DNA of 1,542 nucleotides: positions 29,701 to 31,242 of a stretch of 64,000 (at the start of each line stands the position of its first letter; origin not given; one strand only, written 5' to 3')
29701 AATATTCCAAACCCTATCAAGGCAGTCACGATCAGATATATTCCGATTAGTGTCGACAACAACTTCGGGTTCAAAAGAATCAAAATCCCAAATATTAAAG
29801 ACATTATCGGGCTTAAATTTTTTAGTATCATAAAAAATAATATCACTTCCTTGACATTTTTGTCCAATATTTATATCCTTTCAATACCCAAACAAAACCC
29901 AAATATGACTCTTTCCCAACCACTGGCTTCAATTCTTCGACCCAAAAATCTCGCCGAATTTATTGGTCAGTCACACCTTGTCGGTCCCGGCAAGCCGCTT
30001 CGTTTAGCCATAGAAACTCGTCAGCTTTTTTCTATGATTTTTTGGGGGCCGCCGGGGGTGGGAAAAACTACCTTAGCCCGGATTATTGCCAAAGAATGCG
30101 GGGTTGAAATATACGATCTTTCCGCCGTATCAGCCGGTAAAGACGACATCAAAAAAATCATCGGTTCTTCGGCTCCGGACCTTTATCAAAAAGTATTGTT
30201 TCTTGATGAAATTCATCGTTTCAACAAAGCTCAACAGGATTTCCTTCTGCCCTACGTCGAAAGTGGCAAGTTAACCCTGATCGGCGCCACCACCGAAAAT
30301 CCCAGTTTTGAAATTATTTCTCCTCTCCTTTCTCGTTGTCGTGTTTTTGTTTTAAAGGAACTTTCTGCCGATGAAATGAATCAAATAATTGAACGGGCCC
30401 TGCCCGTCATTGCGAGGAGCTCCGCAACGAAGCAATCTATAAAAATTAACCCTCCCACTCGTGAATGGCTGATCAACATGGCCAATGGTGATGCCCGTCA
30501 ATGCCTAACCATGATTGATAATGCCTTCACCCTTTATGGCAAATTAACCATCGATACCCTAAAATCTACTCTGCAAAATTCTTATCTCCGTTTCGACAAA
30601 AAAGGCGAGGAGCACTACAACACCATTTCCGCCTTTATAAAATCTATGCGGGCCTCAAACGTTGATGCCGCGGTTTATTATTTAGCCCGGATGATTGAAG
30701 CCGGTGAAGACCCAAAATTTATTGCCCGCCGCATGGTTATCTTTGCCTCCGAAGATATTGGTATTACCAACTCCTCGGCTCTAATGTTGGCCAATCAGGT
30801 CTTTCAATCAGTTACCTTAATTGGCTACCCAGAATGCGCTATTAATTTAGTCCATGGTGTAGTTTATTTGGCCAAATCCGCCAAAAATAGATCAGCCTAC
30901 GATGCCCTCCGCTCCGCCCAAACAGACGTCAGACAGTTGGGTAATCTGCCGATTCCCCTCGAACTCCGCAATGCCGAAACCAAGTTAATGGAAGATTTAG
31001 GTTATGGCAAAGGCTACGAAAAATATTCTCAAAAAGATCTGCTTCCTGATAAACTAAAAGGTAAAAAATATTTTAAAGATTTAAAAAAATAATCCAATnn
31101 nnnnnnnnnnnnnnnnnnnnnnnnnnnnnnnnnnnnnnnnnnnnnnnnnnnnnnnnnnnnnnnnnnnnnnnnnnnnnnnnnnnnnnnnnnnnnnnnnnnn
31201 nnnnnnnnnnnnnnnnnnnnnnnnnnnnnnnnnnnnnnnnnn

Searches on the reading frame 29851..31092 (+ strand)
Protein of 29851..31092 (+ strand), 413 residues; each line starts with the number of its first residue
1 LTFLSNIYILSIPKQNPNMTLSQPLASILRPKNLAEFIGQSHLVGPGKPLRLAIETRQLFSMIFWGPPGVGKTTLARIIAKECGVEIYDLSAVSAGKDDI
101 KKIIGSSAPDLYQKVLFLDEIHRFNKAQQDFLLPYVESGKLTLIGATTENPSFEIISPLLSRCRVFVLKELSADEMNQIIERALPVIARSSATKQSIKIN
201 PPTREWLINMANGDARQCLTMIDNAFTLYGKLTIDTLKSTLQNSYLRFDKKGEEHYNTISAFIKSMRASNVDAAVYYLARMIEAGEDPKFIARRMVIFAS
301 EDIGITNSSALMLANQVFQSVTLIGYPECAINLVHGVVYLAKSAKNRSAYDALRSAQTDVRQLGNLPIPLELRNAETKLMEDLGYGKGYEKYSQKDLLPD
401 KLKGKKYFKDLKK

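Call 31: search_protein_families(library=padloc, proteins=[window:29851-31092:+], max_evalue=0.001)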
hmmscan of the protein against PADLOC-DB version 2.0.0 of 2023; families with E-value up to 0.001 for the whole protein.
window:29851-31092:+ (413 aa): 8 families
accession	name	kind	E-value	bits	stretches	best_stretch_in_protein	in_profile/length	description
PDLC02196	IetA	-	5.3e-06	24.1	1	60-88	123-151/374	-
PDLC03838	DolB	-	1.9e-05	22.1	1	62-86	169-193/375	-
PDLC00915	TRIP13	-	6.6e-05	20.5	0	63-83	67-87/302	TRIP13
PDLC04606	PDC-M37B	-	8.7e-05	19.8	0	53-82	168-197/390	-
PDLC01994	RtcR_PspF1--CARF_AAA_HTH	-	9.5e-05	19.6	1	113-157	251-296/468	-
PDLC02195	IetA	-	0.00025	18.4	1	60-84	138-162/395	-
PDLC05079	PDC-S73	-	0.00026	17.9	0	61-106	193-238/752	-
PDLC04232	IetA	-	0.00044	17.8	0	61-88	118-145/330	-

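Call 58: search_protein_families(library=pfam, proteins=[window:29851-31092:+], max_evalue=0.00001)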
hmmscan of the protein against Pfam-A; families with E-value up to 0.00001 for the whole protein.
window:29851-31092:+ (413 aa): 5 families
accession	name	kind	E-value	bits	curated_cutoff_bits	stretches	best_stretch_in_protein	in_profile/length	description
PF12002.13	MgsA_C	-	9.2e-48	162.7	27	1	269-409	2-149/167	MgsA AAA+ ATPase C terminal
PF16193.11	AAA_assoc_2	-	4.3e-21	75.4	34.3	1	194-267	2-81/81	AAA C-terminal domain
PF00004.35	AAA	-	1.1e-17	65.1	21.2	1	62-168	1-128/131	ATPase family associated with various cellular activities (AAA)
PF05496.18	RuvB_N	-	2.3e-17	63.7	27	1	29-144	1-116/159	Holliday junction DNA helicase RuvB P-loop domain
PF07728.20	AAA_5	-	1.6e-06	28.6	22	0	62-148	2-102/139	AAA domain (dynein-related subfamily)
